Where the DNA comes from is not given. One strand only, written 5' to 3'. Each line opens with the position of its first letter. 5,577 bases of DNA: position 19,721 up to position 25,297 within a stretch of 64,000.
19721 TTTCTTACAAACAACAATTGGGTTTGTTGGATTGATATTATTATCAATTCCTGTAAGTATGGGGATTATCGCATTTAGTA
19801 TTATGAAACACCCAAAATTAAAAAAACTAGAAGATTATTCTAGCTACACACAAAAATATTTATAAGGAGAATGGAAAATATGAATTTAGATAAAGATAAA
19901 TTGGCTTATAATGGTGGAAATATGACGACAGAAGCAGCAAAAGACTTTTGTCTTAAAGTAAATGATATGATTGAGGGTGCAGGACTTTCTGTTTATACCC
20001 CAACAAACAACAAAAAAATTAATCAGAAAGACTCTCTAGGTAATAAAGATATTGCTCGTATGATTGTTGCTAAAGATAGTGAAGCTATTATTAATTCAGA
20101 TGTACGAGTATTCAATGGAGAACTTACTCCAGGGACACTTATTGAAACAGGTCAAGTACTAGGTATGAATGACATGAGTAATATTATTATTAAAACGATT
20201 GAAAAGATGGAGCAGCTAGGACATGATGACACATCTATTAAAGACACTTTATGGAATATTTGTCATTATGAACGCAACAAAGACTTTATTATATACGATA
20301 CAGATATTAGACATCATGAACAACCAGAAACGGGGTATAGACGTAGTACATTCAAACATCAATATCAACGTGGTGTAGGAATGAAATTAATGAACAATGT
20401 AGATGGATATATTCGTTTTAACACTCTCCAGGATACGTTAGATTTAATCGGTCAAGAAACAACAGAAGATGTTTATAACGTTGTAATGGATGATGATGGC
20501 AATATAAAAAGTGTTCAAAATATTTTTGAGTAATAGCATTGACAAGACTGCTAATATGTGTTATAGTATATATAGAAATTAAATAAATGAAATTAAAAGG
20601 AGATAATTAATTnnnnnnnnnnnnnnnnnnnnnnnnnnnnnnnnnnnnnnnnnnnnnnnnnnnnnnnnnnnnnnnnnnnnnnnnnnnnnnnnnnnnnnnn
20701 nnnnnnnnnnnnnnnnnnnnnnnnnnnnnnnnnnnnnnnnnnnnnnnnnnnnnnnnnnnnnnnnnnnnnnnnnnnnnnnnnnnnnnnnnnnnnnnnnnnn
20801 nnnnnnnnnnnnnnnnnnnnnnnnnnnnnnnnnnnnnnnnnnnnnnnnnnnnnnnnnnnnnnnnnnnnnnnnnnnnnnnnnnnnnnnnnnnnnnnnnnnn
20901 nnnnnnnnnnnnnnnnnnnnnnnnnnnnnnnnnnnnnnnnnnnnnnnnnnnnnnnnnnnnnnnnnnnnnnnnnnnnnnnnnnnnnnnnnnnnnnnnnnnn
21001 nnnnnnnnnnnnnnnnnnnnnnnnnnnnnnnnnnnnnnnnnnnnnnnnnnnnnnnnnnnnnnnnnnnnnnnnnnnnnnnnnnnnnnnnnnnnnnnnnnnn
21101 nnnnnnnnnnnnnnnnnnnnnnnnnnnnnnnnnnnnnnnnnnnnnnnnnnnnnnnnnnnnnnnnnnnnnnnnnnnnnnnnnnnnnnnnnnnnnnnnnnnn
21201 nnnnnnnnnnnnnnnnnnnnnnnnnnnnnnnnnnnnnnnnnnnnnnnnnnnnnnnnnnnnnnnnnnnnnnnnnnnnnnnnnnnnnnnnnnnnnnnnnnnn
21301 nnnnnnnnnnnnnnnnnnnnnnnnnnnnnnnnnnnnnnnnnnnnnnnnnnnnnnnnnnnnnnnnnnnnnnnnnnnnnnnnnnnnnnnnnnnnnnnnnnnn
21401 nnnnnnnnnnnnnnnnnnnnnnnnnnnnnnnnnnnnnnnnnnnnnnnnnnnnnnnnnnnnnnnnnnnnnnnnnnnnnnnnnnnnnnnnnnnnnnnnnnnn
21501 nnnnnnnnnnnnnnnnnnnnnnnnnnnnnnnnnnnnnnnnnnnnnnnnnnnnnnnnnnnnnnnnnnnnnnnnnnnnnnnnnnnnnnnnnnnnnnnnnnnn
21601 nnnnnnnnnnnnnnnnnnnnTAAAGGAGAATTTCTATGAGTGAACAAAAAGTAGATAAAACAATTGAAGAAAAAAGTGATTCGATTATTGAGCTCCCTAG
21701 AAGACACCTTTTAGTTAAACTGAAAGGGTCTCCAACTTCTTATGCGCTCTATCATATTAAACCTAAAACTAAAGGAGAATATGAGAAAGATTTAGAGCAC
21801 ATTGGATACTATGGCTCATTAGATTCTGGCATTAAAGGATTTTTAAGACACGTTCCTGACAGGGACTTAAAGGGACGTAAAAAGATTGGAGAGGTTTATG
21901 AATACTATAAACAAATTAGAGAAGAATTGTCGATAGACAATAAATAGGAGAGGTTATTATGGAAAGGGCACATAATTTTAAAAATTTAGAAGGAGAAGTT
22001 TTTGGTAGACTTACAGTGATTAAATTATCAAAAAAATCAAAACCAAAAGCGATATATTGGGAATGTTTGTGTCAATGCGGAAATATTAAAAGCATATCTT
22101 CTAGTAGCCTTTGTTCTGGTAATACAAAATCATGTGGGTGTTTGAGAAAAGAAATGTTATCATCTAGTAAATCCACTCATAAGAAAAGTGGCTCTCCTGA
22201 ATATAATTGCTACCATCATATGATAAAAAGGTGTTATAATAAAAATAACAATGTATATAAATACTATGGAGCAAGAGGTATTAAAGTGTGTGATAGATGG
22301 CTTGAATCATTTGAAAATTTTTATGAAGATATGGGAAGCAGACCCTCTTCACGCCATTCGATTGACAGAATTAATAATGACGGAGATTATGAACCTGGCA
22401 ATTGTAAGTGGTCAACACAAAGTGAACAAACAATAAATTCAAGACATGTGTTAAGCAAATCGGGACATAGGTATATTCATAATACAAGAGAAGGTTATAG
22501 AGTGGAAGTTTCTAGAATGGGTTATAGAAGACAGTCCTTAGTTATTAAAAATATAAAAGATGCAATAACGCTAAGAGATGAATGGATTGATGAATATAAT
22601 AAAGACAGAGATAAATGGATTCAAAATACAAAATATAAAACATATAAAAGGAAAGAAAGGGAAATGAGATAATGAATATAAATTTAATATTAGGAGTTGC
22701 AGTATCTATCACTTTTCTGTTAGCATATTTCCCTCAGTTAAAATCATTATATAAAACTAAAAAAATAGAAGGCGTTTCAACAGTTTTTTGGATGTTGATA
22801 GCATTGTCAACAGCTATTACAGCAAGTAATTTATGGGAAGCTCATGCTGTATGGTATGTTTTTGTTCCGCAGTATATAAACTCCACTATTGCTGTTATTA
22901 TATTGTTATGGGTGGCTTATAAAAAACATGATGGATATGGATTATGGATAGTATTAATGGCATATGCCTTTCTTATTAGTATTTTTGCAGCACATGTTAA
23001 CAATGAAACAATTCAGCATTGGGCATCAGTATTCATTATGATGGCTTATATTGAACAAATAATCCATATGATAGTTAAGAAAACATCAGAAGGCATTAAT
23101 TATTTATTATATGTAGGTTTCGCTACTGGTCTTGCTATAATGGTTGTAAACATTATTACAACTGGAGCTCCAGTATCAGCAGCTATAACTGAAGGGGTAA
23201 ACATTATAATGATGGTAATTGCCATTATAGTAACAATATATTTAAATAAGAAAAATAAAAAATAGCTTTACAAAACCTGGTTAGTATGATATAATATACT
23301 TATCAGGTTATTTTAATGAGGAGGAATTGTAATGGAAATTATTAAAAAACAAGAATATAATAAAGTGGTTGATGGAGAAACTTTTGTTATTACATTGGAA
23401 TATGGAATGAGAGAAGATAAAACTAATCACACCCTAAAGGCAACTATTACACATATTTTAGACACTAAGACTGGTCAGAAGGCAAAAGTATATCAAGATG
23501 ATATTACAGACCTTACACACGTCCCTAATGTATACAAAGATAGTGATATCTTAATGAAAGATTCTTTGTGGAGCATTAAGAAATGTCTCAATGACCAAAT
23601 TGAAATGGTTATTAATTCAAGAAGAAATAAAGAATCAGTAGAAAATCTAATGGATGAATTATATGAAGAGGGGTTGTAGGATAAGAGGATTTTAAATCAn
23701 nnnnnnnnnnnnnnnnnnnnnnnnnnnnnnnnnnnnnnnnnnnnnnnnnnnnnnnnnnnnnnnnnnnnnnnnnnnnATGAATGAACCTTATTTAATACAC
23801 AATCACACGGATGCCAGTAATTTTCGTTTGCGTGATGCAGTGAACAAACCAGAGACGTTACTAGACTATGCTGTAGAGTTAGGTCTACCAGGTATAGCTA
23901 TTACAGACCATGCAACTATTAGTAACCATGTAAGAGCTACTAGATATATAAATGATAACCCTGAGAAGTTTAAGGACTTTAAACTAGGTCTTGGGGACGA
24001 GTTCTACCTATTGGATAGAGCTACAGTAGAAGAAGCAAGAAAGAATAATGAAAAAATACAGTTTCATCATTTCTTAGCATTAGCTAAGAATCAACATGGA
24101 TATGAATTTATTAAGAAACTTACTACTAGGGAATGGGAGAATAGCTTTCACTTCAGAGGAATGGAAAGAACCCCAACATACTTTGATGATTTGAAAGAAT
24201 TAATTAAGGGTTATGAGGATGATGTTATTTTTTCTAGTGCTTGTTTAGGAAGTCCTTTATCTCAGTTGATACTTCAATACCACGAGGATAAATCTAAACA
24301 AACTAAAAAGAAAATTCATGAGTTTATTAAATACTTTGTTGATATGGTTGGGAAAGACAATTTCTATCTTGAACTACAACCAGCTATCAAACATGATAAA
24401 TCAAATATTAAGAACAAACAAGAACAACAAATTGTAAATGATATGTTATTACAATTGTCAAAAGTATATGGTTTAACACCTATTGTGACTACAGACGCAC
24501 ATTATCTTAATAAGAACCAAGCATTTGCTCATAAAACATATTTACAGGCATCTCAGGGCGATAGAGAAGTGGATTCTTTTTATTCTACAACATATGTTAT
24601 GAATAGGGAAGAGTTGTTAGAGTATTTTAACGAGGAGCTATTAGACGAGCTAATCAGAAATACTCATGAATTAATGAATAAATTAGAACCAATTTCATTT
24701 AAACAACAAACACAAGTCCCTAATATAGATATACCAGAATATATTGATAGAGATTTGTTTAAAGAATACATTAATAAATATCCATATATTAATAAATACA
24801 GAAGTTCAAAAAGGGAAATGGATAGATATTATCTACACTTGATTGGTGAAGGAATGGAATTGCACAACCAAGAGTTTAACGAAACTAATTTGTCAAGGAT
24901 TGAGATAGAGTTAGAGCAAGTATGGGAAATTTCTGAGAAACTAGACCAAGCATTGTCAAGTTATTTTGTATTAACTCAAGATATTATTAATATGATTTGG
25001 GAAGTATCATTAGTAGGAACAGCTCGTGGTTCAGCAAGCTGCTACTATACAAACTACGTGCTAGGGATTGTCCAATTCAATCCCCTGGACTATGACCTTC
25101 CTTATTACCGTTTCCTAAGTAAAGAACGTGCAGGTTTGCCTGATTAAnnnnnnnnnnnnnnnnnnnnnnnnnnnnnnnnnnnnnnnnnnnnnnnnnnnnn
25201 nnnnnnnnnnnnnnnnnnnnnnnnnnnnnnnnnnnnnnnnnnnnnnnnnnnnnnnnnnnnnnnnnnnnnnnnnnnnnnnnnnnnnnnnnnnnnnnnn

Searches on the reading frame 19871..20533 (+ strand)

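Call 120: search_protein_families(library=phrogs, proteins=[window:19871-20533:+], max_evalue=0.00001)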
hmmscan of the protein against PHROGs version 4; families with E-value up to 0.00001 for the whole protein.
window:19871-20533:+ (220 aa): 1 family
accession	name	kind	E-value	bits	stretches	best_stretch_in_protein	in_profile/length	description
phrog_1817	-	DNA, RNA and nucleotide metabolism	3.6e-41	141.9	1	5-196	2-190/192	nucleoside 2-deoxyribosyltransferase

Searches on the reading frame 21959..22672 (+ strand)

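Call 120: search_protein_families(library=phrogs, proteins=[window:21959-22672:+], max_evalue=0.00001)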
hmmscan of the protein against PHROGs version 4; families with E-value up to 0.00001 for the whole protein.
window:21959-22672:+ (237 aa): 7 families
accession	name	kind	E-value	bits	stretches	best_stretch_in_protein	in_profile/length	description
phrog_374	-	DNA, RNA and nucleotide metabolism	3.5e-72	245.1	1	3-229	190-425/617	HNH endonuclease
phrog_3377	-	DNA, RNA and nucleotide metabolism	7.5e-40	137.9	1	71-231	4-171/196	HNH endonuclease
phrog_8790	-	DNA, RNA and nucleotide metabolism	7.6e-36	125.3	1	71-166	15-108/241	restriction endonuclease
phrog_2081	-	DNA, RNA and nucleotide metabolism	7.8e-29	102.1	1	50-174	67-215/433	HNH endonuclease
phrog_953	-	DNA, RNA and nucleotide metabolism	3.4e-16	60.6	1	71-163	214-307/420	HNH endonuclease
phrog_22195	-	unknown function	6.3e-09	36.8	1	2-91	2-82/148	-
phrog_4578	-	DNA, RNA and nucleotide metabolism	3.9e-07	31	1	132-227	29-128/130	HNH endonuclease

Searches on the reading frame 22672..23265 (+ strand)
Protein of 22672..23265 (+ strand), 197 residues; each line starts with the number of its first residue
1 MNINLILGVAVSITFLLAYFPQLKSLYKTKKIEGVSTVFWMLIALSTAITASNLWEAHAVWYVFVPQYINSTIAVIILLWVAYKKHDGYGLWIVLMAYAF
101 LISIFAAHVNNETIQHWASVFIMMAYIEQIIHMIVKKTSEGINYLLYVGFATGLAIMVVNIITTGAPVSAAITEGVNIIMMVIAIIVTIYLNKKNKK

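Call 120: search_protein_families(library=phrogs, proteins=[window:22672-23265:+], max_evalue=0.00001)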
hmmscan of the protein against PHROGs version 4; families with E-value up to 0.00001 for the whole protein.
window:22672-23265:+ (197 aa): 2 families
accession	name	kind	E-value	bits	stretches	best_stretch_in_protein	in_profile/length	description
phrog_2642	-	unknown function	2.7e-51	175.1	1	2-194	3-195/197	-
phrog_25992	-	unknown function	4.2e-19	69.9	2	4-105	6-111/120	-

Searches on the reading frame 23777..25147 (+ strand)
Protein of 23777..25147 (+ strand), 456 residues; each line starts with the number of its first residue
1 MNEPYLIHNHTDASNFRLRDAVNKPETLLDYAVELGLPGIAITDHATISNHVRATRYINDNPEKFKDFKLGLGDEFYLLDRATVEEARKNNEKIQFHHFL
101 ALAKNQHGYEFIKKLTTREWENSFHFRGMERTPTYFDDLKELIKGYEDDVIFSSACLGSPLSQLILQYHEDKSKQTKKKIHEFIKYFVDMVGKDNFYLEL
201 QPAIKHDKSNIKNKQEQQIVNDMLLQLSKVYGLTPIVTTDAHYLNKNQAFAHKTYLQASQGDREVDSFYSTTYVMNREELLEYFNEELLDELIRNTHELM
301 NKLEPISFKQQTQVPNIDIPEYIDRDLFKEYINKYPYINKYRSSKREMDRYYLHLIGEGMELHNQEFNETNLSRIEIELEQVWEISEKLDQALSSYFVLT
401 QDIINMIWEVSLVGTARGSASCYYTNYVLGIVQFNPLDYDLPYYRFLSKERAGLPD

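Call 59: search_protein_families(library=pfam, proteins=[window:23777-25147:+], max_evalue=0.00001)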
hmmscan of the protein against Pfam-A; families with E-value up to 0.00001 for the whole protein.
window:23777-25147:+ (456 aa): 2 families
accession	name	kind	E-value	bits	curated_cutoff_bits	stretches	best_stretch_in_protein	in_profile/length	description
PF02811.25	PHP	-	7.8e-23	82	26.4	1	8-202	3-163/164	PHP domain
PF07733.18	DNA_pol3_alpha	-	3.8e-15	56.7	23.9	1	360-456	11-103/260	Bacterial DNA polymerase III alpha NTPase domain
